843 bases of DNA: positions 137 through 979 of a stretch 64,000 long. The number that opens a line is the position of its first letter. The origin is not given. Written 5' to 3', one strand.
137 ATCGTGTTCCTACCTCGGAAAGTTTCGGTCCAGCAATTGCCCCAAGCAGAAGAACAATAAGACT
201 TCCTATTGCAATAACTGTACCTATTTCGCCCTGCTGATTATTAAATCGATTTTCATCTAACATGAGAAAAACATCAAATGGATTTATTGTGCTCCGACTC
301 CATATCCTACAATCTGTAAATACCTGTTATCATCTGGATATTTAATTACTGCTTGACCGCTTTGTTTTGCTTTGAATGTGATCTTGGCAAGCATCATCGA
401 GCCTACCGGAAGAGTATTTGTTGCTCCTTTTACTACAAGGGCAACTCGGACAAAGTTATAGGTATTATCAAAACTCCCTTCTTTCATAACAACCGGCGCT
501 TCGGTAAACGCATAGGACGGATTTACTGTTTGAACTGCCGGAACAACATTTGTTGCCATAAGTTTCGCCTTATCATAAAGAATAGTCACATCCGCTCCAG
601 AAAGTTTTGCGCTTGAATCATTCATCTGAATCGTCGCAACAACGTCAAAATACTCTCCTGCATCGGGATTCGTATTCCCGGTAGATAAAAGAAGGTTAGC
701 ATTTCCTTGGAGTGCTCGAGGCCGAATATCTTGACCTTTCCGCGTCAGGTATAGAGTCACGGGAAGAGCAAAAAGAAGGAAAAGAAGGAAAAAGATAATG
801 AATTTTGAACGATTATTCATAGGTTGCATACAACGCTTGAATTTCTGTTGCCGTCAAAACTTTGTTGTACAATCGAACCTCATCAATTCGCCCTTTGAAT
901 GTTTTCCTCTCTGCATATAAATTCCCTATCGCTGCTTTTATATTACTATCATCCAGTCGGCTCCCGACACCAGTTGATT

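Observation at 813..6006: Two different secreted proteases (S8 subtilisin and M4 thermolysin-like) share a paralogous C-terminal LamG/ConA-like lectin module behind Pro/Thr linkers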

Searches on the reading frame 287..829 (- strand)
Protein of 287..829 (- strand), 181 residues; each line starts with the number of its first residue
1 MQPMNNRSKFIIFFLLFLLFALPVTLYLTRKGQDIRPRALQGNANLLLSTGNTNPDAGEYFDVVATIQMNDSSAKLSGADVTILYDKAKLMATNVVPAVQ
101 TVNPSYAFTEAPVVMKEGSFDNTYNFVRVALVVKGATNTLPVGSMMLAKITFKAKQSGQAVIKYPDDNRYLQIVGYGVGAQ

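Call 8: search_protein_families(library=pfam, proteins=[window:287-829:-], max_evalue=10)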
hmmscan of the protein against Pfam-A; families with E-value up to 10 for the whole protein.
seq(181 aa): 1 family
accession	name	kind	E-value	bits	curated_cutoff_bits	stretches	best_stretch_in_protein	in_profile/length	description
PF00963.24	Cohesin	-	1.4e-06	29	24.1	1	56-160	11-107/139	Cohesin domain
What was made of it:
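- Tried and rejected: Pfam on the isolated dockerin stretch gave only a sub-threshold hit (call 8).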

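Call 31: find_homologous_proteins(query=window:287-829:-, max_evalue=0.001)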
Query window:287-829:- (181 aa): 9 proteins with E <= 0.001 among 156 candidates.
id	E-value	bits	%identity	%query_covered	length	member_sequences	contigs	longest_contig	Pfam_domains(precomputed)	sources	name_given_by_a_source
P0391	1.5e-109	381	100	98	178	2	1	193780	PF00963.25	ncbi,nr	ncbi:hypothetical protein HYW55_00305 [Candidatus Gottesmanbacteria bacterium]|nr:hypothetical prote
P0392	1.1e-79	284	75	89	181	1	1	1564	PF00963.25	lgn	-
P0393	5.8e-79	282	75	89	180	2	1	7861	PF00963.25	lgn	-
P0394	2.8e-48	182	56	97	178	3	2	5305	PF00963.25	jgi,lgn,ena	-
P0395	5.5e-47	178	55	97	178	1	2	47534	PF00963.25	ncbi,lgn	-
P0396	1.9e-46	176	52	93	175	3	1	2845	PF00963.25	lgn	-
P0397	2.4e-45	172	50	82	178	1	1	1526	PF00963.25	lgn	-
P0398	3.4e-44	169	52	86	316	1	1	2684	-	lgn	-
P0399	4.0e-31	126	38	95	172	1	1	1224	-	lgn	-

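Call 32: find_encoding_contigs(protein=P0395, flank=8000, max_places=3)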
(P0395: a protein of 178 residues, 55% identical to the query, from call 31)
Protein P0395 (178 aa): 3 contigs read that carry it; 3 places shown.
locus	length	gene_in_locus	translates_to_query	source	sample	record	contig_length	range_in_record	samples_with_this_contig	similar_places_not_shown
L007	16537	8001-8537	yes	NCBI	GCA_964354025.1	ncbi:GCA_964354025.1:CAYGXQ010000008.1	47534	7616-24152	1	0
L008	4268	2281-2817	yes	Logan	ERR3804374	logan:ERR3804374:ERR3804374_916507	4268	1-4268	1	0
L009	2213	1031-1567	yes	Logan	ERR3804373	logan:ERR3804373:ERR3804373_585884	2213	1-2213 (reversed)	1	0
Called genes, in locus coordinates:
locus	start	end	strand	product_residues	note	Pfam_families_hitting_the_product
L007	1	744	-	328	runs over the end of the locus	PF02618:YceG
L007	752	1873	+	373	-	-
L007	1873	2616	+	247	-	-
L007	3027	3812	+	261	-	-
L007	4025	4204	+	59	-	-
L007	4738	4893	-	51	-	-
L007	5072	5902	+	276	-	-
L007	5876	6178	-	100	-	-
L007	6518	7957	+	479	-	PF00082:Peptidase_S8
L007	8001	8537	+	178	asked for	PF00963:Cohesin (weak)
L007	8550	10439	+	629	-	PF00404:Dockerin_1 (weak)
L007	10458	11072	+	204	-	-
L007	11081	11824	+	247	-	-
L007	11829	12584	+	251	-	-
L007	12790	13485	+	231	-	PF20803:PaaX_M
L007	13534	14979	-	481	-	-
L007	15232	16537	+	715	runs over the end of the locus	PF13328:HD_4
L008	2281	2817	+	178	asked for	PF00963:Cohesin (weak)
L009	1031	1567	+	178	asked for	PF00963:Cohesin (weak)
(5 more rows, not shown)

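Call 33: find_encoding_contigs(protein=P0394, flank=8000, max_places=3)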
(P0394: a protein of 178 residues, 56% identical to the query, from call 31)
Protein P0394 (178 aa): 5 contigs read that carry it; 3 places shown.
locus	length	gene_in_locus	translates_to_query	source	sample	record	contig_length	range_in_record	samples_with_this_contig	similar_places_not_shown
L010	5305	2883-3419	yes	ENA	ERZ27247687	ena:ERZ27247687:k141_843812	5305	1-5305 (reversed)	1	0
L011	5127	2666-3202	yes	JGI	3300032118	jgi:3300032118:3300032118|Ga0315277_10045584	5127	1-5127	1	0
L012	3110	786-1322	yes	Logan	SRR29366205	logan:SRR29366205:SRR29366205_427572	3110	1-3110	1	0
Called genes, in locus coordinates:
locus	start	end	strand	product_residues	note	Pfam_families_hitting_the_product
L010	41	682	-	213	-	-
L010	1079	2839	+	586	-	PF00082:Peptidase_S8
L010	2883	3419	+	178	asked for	PF00963:Cohesin (weak)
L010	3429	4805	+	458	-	PF00404:Dockerin_1 (weak)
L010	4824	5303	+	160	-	?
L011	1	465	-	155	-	?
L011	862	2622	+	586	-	PF00082:Peptidase_S8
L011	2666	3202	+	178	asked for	PF00963:Cohesin (weak)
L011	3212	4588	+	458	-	PF00404:Dockerin_1 (weak)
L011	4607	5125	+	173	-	?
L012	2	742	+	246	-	?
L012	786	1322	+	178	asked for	PF00963:Cohesin (weak)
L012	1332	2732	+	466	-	PF00404:Dockerin_1 (weak)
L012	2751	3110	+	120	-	?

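Call 34: find_encoding_contigs(protein=P0396, flank=8000, max_places=3)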
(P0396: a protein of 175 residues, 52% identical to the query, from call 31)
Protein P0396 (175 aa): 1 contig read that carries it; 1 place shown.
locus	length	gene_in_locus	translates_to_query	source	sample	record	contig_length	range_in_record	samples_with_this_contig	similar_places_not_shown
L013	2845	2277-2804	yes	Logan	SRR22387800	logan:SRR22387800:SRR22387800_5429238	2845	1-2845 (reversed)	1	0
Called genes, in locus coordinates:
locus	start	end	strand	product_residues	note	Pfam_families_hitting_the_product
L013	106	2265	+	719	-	PF00082:Peptidase_S8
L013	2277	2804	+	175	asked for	PF00963:Cohesin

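Call 40: search_solved_structures(query=A3, max_evalue=10, show_alignments=1)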
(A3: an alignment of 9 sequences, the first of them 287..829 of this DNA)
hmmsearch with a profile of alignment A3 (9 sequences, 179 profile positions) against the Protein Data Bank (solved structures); distinct sequences matched with E-value up to 10: 3.
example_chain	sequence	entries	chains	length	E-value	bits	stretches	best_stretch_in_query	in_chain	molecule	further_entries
5lxv_A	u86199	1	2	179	0.15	15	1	47-96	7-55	Scaffoldin C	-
5nrk_A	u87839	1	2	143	0.24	14.3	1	53-108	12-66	Endoglucanase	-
5nrm_A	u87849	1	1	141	0.29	14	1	62-108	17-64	Endoglucanase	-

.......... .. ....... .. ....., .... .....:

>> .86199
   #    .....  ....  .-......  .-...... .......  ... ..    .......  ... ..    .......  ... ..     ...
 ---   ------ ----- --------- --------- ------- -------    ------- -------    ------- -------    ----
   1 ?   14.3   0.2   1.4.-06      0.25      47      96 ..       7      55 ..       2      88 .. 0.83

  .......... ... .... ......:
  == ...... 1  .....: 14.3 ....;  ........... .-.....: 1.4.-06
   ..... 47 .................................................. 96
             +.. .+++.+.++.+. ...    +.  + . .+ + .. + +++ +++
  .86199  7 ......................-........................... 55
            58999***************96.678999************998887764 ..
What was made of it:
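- Tried and rejected: The cohesin profile against PDB sequences gave only weak hits (E 0.15-0.29, call 40).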

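Call 46: predict_structure(alignment_id=A3)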
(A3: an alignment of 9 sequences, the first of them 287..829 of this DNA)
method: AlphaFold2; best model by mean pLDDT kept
length: 181 residues; sequences in the alignment: 9
mean_pLDDT: 80.7   pTM: 0.72
mean pLDDT of the five models: 80.7, 76.7, 73.4, 73.2, 71.8
residues with pLDDT >= 90: 46; 70-90: 101; 50-70: 29; < 50: 5
segments of 3 or more residues with pLDDT < 50: none
pLDDT, mean of each block of 10 residues (from residue 1): 65 85 62 66 81 87 90 84 92 89 83 63 91 83 89 88 88 72 43
secondary structure, 60 per line:
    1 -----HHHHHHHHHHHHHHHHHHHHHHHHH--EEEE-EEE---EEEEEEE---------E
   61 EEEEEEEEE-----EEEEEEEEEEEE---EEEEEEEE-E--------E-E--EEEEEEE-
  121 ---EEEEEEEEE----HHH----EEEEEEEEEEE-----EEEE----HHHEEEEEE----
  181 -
elements in order: H6-30 E33-36 E38-40 E44-50 E60-69 E75-86 E90-97 E113-119 E124-132 E144-154 E160-163 E171-176

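Call 50: fold_search(model_id=the predicted structure, library=pdb)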
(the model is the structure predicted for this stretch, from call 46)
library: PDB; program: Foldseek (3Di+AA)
matches with E <= 10: 1375; with E <= 0.001: 50
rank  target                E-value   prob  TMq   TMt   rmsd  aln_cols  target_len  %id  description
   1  6kgc_A                2.4e-05  1.00  0.44  0.54   5.0       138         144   17  Crystal structure of CaDoc0917(R49D)-CaCohA2 complex at pH 5.4 (released 2020-07-08)
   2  1g1k_A                5.7e-05  1.00  0.40  0.49   6.9       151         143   15  COHESIN MODULE FROM THE CELLULOSOME OF CLOSTRIDIUM CELLULOLYTICUM (released 2000-11-22)
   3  6kgf_A                6.4e-05  1.00  0.43  0.53   4.8       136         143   17  Crystal structure of CaDoc0917(R16D)-CaCohA2 complex at pH 8.2 (released 2020-07-08)
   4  5lxv_A                6.7e-05  1.00  0.39  0.41   7.8       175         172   12  Crystal structure of Ruminococcus flavefaciens scaffoldin C cohesin in complex with a dockerin from an uncharacterized (released 2016-10-19)
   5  6kg8_MODEL_1_A        7.6e-05  1.00  0.42  0.48   5.2       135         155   17  Solution structure of CaCohA2 from Clostridium acetobutylicum (released 2020-07-08)
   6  2ccl_A                1.0e-04  1.00  0.49  0.58   4.2       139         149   15  THE S45A, T46A MUTANT OF THE TYPE I COHESIN-DOCKERIN COMPLEX FROM THE CELLULOSOME OF CLOSTRIDIUM THERMOCELLUM (released 2007-02-13)
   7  2bm3                  1.0e-04  1.00  0.47  0.52  10.2       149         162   20  Structure of the Type II cohesin from Clostridium thermocellum SdbA (released 2005-03-10)
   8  5g5d_A                1.1e-04  1.00  0.44  0.49  10.0       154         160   15  Crystal Structure of the CohScaC2-XDocCipA type II complex from Clostridium thermocellum (released 2017-04-05)
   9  4dh2_C                1.1e-04  1.00  0.39  0.44   6.5       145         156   14  Crystal structure of Coh-OlpC(Cthe_0452)-Doc435(Cthe_0435) complex: A novel type I Cohesin-Dockerin complex from Clost (released 2012-11-28)
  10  2y3n_C                1.1e-04  1.00  0.37  0.39   8.6       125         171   16  Type II cohesin-dockerin domain from Bacteroides cellolosolvens (released 2012-01-11)
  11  2vn5_A                1.1e-04  1.00  0.37  0.45   7.5       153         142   16  The Clostridium cellulolyticum dockerin displays a dual binding mode for its cohesin partner (released 2008-05-20)
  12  5lxv_C                1.2e-04  1.00  0.39  0.40   7.8       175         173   12  Crystal structure of Ruminococcus flavefaciens scaffoldin C cohesin in complex with a dockerin from an uncharacterized (released 2016-10-19)
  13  6kgf_C                1.3e-04  1.00  0.42  0.51   4.7       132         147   15  Crystal structure of CaDoc0917(R16D)-CaCohA2 complex at pH 8.2 (released 2020-07-08)
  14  4dh2_A                1.3e-04  1.00  0.39  0.43   8.4       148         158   14  Crystal structure of Coh-OlpC(Cthe_0452)-Doc435(Cthe_0435) complex: A novel type I Cohesin-Dockerin complex from Clost (released 2012-11-28)
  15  5nrm_A                1.4e-04  1.00  0.48  0.59   4.8       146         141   17  Crystal structure of the sixth cohesin from Acetivibrio cellulolyticus' scaffoldin B in complex with Cel5 dockerin S51 (released 2018-01-31)
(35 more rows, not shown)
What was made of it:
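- On Cohesin (PF00963): AF2 pLDDT 80.7; 47 of the top 50 Foldseek PDB hits are cohesin modules, the best 47 in a row, at probability 1.00 and E 2e-5 to 1e-3 (calls 46, 50)
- Cohesin identity: Pfam above cut-off (call 8), fold match (calls 46, 50), PDB profile hits (call 40). The partner has a cohesin fold (call 50).
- Tried and rejected: The fold search settled the question (call 50).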

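Call 66: find_related_loci(query=A3, collection=genome_contigs, flank=6000)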
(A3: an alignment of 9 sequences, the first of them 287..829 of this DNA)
Query A3 (181 aa) in genome_contigs; peptide patterns used: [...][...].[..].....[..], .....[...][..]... (x = any residue, [..] = any of these).
72 stretches matched a pattern; 4 encode a relative of the query (tblastn E <= 1e-3); 4 distinct loci.
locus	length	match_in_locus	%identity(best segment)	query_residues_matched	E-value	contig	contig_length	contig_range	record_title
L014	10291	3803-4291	53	24-179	4e-53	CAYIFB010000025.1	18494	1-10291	MAG TPA_asm: uncultured Gammaproteobacteria bacterium isolate ERP119705_co19_135 genome assembly, contig: NODE_2520_leng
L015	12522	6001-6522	55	1-175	7e-55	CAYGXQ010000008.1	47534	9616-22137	MAG TPA_asm: uncultured Gammaproteobacteria bacterium isolate ERP119294_co1_458 genome assembly, contig: NODE_757_length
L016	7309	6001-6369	46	53-175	1e-32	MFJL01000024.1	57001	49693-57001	MAG: Candidatus Gottesmanbacteria bacterium RIFCSPHIGHO2_02_FULL_39_11 rifcsphigho2_02_scaffold_4162, whole genome shotg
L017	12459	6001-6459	34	23-175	5e-25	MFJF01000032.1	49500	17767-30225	MAG: Candidatus Gottesmanbacteria bacterium RIFCSPHIGHO2_01_FULL_40_15 rifcsphigho2_01_scaffold_969, whole genome shotgu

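Call 70: search_protein_families(library=pfam, proteins=[L014:1494-3641:+, L014:3737-4900:+, L014:4916-7576:+, L014:7649-9706:+, L017:3120-4823:+, L017:4894-5886:+, L017:5938-6468:+, L017:6603-9437:+, L017:9466-10254:+, L017:10323-12116:+], max_evalue=0.01)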
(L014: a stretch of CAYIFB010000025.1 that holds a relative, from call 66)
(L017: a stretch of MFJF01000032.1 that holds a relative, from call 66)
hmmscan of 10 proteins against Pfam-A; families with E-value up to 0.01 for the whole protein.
L014:1494-3641:+ (716 aa): 1 family
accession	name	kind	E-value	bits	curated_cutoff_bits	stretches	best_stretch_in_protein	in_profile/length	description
PF00082.27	Peptidase_S8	-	3.1e-55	188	21.8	1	151-456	2-286/288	Subtilase family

L014:3737-4900:+ (388 aa): 2 families
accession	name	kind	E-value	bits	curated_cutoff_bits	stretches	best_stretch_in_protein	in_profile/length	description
PF00963.24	Cohesin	-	1.9e-05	25.4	24.1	1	50-167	6-111/139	Cohesin domain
PF11604.15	CusF_Ec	-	0.0038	17.5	27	0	144-179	11-47/72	Copper binding periplasmic protein CusF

L014:4916-7576:+ (887 aa): 4 families
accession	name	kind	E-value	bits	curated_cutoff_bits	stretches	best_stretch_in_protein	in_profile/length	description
PF07691.17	PA14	-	1.7e-27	96.4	24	1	242-378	3-146/147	PA14 domain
PF13385.13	Laminin_G_3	-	1.7e-24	87.1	27.6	1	463-612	1-151/151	Concanavalin A-like lectin/glucanases superfamily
PF02973.23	Sialidase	-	0.00047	20.1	26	1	554-612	118-182/189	Sialidase, N-terminal domain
PF10528.15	GLEYA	-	0.0021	18.7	26.2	0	284-357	1-84/91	GLEYA domain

L014:7649-9706:+ (686 aa): 4 families
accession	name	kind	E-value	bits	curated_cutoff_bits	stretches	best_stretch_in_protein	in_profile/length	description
PF13385.13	Laminin_G_3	-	5e-27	95.3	27.6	1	261-411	1-150/151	Concanavalin A-like lectin/glucanases superfamily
PF00963.24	Cohesin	-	2.5e-08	34.7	24.1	1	55-178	7-129/139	Cohesin domain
PF00404.24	Dockerin_1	-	4.3e-05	24.1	22.9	1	632-675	7-53/57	Dockerin type I domain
PF02210.31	Laminin_G_2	-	8.5e-05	23.5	22.9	1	335-402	47-124/126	Laminin G domain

L017:3120-4823:+ (568 aa): 2 families
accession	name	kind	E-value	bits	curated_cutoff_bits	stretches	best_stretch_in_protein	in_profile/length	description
PF00082.27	Peptidase_S8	-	1.5e-48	166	21.8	1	175-470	2-280/288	Subtilase family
PF00404.24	Dockerin_1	-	8.8e-05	23.1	22.9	1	514-561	1-51/57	Dockerin type I domain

L017:4894-5886:+ (331 aa): 0 families

L017:5938-6468:+ (177 aa): 1 family
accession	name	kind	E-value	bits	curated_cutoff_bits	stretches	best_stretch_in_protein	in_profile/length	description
PF00963.24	Cohesin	-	3e-05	24.7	24.1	1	49-158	4-106/139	Cohesin domain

L017:6603-9437:+ (945 aa): 1 family
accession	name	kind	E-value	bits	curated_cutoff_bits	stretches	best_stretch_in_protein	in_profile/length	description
PF24517.2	CBM96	-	5.7e-26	91.7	26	1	368-513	6-163/164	Carbohydrate-binding module family 96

L017:9466-10254:+ (263 aa): 0 families

L017:10323-12116:+ (598 aa): 1 family
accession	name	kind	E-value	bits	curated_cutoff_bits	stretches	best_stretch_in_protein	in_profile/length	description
PF00404.24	Dockerin_1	-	0.00017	22.2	22.9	1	544-590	7-56/57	Dockerin type I domain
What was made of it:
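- On Cohesin (PF00963): 29.0 bits vs cut-off 24.1 (call 8); orthologues in L014 and L017 also pass (call 70)
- In L014 a LamG_3 lies inside a cohesin+dockerin scaffold-like protein (call 70). The cassettes of relatives carry recognised carbohydrate-binding modules (PA14, CBM96; call 70).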

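Call 79: search_protein_families(library=ncbifam, proteins=[window:287-829:-], max_evalue=0.01)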
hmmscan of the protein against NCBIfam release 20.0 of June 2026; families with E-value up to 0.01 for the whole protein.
window:287-829:- (181 aa): 0 families
